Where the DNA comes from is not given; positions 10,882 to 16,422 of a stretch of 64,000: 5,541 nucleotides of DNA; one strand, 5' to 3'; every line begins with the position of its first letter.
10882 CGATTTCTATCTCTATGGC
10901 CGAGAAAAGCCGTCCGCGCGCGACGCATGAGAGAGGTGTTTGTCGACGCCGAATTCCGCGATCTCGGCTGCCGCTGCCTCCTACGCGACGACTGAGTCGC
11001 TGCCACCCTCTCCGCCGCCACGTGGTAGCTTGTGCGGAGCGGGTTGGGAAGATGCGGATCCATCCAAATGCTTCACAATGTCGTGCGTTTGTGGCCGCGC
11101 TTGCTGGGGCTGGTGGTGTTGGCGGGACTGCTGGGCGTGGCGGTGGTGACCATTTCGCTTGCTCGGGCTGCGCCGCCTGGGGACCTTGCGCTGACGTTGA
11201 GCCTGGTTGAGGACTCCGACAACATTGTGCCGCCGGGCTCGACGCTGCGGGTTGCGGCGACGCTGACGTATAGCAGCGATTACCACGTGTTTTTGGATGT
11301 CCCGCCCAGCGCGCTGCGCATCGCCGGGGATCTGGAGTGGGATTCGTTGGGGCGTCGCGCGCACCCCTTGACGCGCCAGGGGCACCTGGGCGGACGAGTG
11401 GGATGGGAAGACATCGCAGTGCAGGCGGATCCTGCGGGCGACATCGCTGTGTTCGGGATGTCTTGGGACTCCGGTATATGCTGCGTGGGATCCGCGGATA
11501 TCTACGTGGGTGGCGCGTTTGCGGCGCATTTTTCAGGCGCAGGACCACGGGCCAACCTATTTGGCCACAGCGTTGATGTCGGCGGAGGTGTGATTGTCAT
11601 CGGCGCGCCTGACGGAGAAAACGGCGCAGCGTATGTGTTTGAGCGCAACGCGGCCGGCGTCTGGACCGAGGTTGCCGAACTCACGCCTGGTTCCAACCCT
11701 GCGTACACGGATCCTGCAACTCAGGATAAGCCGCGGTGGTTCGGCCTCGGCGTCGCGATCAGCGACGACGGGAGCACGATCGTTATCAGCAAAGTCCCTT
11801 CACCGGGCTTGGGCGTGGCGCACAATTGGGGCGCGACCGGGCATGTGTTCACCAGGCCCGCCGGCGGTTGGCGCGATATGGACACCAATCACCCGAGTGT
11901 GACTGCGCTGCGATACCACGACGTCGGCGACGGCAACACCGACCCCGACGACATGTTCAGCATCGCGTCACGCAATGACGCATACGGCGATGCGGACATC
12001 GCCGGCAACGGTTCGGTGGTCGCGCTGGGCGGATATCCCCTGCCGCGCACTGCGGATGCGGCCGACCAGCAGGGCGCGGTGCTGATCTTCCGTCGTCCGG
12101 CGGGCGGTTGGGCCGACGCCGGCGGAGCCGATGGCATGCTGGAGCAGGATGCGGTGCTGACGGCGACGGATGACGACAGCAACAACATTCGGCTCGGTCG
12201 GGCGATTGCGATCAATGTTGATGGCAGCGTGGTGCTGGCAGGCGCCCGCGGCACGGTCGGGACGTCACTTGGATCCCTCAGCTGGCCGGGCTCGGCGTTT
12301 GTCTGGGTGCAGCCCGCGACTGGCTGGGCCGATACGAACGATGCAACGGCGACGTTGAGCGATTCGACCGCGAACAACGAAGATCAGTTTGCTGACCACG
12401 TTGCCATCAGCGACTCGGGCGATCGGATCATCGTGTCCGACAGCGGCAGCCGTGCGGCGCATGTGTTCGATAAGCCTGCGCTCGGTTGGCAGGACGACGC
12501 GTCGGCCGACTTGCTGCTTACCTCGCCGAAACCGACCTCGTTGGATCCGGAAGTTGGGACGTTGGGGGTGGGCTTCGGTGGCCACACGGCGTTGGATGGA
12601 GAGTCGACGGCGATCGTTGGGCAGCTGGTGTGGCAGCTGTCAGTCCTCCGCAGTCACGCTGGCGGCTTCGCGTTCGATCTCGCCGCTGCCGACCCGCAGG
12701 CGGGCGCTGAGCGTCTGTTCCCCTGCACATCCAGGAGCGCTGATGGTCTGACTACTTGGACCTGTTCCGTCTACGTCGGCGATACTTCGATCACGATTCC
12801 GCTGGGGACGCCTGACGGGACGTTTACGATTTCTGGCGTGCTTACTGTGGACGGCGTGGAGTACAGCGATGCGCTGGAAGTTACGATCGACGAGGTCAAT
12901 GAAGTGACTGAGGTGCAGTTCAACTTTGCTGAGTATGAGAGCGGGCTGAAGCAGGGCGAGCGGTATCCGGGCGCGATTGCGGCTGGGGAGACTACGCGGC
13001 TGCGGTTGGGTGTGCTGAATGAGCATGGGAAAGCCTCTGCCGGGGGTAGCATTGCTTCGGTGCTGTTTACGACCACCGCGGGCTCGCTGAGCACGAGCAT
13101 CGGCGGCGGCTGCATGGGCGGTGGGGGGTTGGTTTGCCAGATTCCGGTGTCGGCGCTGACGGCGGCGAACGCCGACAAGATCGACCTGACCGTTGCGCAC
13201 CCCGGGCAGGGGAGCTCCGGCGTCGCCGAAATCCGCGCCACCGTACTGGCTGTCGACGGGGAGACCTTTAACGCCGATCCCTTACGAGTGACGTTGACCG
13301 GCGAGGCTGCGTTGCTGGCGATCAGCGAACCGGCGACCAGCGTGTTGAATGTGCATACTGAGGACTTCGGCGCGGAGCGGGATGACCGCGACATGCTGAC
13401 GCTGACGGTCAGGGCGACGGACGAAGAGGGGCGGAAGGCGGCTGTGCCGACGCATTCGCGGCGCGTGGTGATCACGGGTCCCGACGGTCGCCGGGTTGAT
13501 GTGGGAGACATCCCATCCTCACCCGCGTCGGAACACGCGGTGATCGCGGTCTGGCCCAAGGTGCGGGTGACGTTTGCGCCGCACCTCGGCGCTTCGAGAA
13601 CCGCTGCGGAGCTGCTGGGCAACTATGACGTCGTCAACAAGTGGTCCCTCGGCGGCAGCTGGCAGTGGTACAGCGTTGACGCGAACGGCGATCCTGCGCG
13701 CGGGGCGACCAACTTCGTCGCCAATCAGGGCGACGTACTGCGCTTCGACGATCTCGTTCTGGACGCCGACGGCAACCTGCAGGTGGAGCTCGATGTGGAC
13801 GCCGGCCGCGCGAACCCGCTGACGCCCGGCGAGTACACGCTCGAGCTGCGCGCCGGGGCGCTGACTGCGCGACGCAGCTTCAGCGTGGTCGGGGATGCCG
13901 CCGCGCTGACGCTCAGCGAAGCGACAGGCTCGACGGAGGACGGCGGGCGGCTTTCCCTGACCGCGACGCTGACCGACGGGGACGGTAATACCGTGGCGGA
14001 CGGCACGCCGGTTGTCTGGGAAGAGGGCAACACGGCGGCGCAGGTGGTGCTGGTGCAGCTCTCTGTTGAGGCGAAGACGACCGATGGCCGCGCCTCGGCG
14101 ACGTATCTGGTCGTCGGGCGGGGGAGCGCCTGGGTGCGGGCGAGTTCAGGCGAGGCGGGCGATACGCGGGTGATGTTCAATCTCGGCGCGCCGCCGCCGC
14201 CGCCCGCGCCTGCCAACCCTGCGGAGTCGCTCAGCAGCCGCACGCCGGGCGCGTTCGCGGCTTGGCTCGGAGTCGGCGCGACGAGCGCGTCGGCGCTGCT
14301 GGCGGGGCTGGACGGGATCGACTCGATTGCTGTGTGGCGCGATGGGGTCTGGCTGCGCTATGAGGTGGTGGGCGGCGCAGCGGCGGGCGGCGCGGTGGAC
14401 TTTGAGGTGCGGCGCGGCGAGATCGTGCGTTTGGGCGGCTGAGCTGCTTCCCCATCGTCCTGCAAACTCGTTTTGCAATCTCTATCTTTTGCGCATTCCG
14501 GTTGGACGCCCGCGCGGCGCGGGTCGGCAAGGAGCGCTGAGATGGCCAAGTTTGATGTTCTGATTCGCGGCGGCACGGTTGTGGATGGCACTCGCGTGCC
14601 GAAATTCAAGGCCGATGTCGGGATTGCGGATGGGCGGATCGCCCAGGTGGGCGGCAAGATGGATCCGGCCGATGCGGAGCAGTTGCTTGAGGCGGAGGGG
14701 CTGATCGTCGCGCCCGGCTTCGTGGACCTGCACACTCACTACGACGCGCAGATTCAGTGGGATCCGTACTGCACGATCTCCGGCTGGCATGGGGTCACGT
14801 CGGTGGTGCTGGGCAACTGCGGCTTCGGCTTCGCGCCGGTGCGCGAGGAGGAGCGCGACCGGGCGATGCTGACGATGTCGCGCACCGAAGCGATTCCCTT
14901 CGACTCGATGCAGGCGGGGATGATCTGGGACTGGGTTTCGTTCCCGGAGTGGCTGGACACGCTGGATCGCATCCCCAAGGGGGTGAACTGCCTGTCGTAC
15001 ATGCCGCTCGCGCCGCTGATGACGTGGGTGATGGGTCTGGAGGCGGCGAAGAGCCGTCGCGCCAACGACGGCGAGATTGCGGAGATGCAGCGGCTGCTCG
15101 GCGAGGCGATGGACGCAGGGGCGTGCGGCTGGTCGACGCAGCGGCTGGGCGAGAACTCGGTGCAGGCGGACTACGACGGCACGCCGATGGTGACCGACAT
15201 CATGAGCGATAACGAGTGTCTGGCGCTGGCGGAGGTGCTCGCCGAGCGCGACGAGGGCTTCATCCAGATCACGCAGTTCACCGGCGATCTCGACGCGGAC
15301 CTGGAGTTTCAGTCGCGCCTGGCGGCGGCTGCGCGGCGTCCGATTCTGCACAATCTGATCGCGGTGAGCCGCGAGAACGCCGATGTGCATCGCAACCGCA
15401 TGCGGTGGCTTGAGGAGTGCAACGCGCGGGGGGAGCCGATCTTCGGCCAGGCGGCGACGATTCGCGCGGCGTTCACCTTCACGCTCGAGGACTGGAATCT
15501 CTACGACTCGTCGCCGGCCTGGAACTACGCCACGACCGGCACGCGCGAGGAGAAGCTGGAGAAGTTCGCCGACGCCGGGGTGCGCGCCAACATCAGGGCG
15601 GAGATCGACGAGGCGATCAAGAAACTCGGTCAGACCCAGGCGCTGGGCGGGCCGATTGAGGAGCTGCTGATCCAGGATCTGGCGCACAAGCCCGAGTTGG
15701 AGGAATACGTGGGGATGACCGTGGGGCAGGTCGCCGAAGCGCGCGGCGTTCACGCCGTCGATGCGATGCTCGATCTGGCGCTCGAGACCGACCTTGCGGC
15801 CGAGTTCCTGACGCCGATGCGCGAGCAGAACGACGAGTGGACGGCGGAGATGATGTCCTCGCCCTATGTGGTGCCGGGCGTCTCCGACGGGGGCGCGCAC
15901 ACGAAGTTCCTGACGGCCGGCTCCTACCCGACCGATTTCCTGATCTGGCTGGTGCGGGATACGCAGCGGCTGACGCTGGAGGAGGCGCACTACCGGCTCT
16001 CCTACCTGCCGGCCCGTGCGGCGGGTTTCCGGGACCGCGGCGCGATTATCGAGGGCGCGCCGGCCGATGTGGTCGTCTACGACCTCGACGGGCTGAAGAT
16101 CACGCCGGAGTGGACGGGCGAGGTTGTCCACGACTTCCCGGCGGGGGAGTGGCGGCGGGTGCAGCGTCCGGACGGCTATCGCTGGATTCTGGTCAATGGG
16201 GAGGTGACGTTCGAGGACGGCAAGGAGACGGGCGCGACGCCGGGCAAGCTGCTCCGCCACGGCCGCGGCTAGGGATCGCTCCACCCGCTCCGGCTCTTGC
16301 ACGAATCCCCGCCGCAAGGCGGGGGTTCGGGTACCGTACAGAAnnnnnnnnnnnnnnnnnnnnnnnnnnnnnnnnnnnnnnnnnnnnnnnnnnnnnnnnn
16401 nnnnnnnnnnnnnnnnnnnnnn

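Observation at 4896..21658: Three ~1150-1260 aa paralogous surface proteins sharing an unrecognised C-terminal module; segmental duplication with D-aminoacylase genes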

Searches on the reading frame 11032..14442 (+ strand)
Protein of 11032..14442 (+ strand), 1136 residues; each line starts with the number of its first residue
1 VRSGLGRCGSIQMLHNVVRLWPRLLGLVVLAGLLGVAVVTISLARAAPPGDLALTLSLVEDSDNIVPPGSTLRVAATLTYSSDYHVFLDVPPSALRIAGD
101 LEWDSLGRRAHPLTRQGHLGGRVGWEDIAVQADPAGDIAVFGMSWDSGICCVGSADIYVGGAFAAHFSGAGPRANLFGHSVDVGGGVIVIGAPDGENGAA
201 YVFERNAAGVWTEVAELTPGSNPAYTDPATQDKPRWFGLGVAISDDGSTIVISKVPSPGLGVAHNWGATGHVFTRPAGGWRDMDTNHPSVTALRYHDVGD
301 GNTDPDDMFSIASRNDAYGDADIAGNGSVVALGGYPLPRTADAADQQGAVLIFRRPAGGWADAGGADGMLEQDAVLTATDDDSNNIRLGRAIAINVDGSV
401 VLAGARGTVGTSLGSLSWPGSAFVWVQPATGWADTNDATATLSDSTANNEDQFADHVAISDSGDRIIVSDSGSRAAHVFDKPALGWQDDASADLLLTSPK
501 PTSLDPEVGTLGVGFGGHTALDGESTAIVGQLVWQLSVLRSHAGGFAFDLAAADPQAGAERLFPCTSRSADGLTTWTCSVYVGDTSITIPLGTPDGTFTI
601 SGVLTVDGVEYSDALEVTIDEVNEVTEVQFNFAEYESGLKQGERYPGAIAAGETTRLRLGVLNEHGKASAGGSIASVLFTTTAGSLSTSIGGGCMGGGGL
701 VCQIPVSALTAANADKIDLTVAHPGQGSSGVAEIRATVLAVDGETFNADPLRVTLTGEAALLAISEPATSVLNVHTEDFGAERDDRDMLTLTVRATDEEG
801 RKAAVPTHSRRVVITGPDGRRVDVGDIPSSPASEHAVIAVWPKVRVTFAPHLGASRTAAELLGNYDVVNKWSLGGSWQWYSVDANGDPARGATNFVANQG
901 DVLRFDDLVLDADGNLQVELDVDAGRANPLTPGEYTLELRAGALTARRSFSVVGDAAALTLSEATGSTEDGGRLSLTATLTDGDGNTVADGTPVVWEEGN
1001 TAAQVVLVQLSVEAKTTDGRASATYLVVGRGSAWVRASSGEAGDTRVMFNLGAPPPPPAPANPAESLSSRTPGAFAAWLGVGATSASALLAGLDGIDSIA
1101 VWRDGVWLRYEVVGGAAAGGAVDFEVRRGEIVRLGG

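Call 6: search_protein_families(library=pfam, proteins=[window:11032-14442:+], max_evalue=0.1)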
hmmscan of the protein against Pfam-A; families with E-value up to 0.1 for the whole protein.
window:11032-14442:+ (1136 aa): 1 family
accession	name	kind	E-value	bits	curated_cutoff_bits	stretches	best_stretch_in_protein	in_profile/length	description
PF14312.12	FG-GAP_2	-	2.5e-07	31.2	23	1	176-203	17-49/49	FG-GAP repeat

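Call 7: search_protein_families(library=ncbifam, proteins=[window:11032-14442:+], max_evalue=0.1)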
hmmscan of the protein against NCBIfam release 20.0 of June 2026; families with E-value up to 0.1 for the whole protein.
window:11032-14442:+ (1136 aa): 0 families

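Call 66: find_encoding_contigs(protein=window:11032-14442:+, flank=2000, max_places=3)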
Protein window:11032-14442:+ (1136 aa): no gene with exactly this product is on record in the collection.

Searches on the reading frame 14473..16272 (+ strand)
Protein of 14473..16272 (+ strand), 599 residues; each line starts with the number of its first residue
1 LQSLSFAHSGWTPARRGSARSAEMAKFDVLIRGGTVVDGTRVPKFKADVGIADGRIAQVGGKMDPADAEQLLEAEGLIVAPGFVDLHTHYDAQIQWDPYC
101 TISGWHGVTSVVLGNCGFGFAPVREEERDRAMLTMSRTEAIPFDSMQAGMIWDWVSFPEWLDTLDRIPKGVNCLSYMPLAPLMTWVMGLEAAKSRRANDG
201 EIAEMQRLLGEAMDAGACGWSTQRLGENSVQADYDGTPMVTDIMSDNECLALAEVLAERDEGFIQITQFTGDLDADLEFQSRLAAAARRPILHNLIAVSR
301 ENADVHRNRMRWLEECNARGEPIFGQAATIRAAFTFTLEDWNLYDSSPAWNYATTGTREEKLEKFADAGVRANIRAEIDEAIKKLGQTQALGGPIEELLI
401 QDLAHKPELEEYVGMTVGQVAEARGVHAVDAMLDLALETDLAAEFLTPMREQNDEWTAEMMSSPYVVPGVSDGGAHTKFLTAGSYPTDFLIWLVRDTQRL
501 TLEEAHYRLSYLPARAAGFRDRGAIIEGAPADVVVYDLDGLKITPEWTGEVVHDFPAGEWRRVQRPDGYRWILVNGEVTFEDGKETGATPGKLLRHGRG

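Call 13: search_protein_families(library=pfam, proteins=[window:14473-16272:+], max_evalue=0.001)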
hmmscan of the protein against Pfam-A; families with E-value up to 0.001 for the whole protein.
window:14473-16272:+ (599 aa): 2 families
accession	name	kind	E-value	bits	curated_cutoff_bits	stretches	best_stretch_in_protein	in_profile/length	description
PF07969.17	Amidohydro_3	-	5.1e-23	82.7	29.7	1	72-546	3-454/472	Amidohydrolase family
PF01979.26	Amidohydro_1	-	3.4e-06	27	25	0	484-548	267-327/345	Amidohydrolase family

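Call 75: search_protein_families(library=ncbifam, proteins=[window:14473-16272:+], max_evalue=0.01)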
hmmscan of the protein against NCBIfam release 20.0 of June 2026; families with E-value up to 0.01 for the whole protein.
window:14473-16272:+ (599 aa): 63 families (the best 25 are shown)
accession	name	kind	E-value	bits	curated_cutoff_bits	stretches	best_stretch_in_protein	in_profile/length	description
NF006560.0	PRK09061.1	subfamily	2e-23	82.5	340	2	19-91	18-88/517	amidohydrolase family protein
NF006689.0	PRK09237.1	equivalog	2.1e-16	59.5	371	1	26-112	2-90/383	amidohydrolase/deacetylase family metallohydrolase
NF004839.0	PRK06189.1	equivalog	4.3e-15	55.3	631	1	26-92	2-65/451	allantoinase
TIGR02033.1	D-hydantoinase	equivalog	6.4e-15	55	393.25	1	29-93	1-63/454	dihydropyrimidinase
NF009941.0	PRK13404.1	subfamily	6.3e-13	48.2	647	1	25-93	2-66/478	dihydropyrimidinase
NF005791.0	PRK07627.1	equivalog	1.3e-12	47.4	442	1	29-88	3-62/425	dihydroorotase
NF006559.0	PRK09060.1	equivalog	3.1e-12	45.6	482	1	25-90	3-65/444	dihydroorotase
TIGR00857.1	pyrC_multi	subfamily_domain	1.1e-11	44.4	279.05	1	46-90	5-48/412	dihydroorotase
NF009060.0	PRK12394.1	equivalog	1.3e-11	44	442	1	26-112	2-89/381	metallo-dependent hydrolase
NF006839.0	PRK09357.1-4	equivalog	3.3e-11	42.4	576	1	29-90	2-62/422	dihydroorotase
TIGR02318.1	phosphono_phnM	equivalog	6e-11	41.9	390.55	2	493-537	313-357/376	phosphonate metabolism protein PhnM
NF006845.0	PRK09357.2-6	equivalog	7.7e-11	41.3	728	1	28-90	2-64/428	dihydroorotase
NF011990.0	PRK15446.2-6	subfamily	1e-10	40.9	233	2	29-89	3-65/390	alpha-D-ribose 1-methylphosphonate 5-triphosphate diphosphatase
TIGR03178.1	allantoinase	equivalog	1.1e-10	40.9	357.85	1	28-101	1-73/441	allantoinase AllB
NF011987.0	PRK15446.2-3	subfamily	1.7e-10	40.3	253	2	495-538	322-365/395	alpha-D-ribose 1-methylphosphonate 5-triphosphate diphosphatase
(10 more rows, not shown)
